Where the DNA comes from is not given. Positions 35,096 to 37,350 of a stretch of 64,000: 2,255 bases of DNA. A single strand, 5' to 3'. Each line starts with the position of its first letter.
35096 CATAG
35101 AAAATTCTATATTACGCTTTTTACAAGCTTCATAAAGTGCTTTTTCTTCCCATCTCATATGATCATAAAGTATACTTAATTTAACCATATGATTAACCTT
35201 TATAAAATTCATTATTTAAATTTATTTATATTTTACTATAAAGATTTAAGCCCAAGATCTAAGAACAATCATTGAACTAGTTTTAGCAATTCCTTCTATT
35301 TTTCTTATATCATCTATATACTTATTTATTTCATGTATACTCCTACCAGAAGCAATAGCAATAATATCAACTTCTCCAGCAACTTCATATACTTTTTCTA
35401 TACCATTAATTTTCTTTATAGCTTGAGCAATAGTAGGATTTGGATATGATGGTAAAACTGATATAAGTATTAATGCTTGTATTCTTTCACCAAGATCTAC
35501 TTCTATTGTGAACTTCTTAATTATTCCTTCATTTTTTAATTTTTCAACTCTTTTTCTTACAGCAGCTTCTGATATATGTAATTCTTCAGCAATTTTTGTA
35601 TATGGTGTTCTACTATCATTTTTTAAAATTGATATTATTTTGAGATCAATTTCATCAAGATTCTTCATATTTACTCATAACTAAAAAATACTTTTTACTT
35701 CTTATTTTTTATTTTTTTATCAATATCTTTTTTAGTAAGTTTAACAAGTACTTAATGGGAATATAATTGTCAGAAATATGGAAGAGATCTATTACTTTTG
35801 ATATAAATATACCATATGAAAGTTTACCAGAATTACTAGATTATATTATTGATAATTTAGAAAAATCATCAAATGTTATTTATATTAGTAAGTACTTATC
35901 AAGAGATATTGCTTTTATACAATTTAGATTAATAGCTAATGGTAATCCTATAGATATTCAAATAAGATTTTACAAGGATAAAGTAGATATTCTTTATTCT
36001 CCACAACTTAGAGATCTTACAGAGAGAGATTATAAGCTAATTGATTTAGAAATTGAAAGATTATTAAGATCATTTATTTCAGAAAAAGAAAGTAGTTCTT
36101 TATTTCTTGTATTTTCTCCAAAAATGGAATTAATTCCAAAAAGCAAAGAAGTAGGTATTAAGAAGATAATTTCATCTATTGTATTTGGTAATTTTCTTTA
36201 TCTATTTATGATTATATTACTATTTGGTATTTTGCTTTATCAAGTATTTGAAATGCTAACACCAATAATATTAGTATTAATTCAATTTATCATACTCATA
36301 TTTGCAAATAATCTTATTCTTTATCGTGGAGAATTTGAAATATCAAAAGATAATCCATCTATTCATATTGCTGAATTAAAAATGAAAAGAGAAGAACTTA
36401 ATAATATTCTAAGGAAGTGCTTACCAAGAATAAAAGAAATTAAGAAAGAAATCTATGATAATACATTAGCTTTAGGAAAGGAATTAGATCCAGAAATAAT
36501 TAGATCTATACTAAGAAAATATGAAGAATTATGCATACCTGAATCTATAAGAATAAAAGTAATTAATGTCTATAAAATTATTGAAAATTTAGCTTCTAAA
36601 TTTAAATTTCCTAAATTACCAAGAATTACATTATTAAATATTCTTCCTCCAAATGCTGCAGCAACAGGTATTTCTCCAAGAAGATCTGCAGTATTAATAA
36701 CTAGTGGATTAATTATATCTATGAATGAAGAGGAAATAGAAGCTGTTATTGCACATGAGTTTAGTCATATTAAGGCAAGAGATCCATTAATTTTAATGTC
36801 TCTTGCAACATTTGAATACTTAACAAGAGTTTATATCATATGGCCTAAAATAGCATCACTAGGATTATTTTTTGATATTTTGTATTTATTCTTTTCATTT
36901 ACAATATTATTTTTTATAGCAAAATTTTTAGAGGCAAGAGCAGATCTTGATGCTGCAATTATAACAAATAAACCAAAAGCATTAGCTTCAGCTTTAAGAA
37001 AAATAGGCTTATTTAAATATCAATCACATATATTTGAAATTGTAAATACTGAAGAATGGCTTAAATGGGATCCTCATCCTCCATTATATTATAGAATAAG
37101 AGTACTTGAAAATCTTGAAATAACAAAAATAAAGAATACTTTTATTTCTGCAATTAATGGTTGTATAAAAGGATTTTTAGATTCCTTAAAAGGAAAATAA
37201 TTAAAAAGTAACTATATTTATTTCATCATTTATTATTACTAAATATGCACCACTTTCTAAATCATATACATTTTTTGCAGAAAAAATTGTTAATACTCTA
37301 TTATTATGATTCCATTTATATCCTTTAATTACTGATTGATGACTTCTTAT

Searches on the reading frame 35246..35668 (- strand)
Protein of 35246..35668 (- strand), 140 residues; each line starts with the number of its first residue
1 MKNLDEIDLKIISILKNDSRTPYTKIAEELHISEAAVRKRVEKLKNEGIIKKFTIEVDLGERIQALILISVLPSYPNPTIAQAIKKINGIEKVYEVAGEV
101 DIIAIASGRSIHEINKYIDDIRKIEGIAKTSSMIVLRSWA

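Call 94: search_protein_families(library=pfam, proteins=[window:35246-35668:-], max_evalue=0.00001)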
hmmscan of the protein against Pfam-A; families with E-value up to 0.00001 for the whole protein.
window:35246-35668:- (140 aa): 5 families
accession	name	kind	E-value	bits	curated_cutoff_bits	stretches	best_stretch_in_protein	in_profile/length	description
PF13404.12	HTH_AsnC-type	-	1e-15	57.7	27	1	4-45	1-42/42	AsnC-type helix-turn-helix domain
PF13412.12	HTH_24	-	3.3e-15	55.8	21.9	1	4-51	1-48/48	Winged helix-turn-helix DNA-binding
PF01037.27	AsnC_trans_reg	-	9.8e-14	51.5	25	1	69-137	3-72/73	Lrp/AsnC ligand binding domain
PF22451.2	NirdL-like_HTH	-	1.7e-08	34.3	27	1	19-50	15-46/47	Siroheme decarboxylase NirDL-like HTH domain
PF08279.18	HTH_11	-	4.2e-07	30.2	25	1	9-53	3-44/55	HTH domain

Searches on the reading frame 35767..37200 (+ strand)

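Call 94: search_protein_families(library=pfam, proteins=[window:35767-37200:+], max_evalue=0.00001)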
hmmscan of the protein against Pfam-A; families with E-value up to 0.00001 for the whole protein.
window:35767-37200:+ (477 aa): 1 family
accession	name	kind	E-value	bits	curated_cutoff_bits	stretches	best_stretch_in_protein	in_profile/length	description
PF01435.24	Peptidase_M48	-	1.4e-18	67.8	20.3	1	268-450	7-185/186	Peptidase family M48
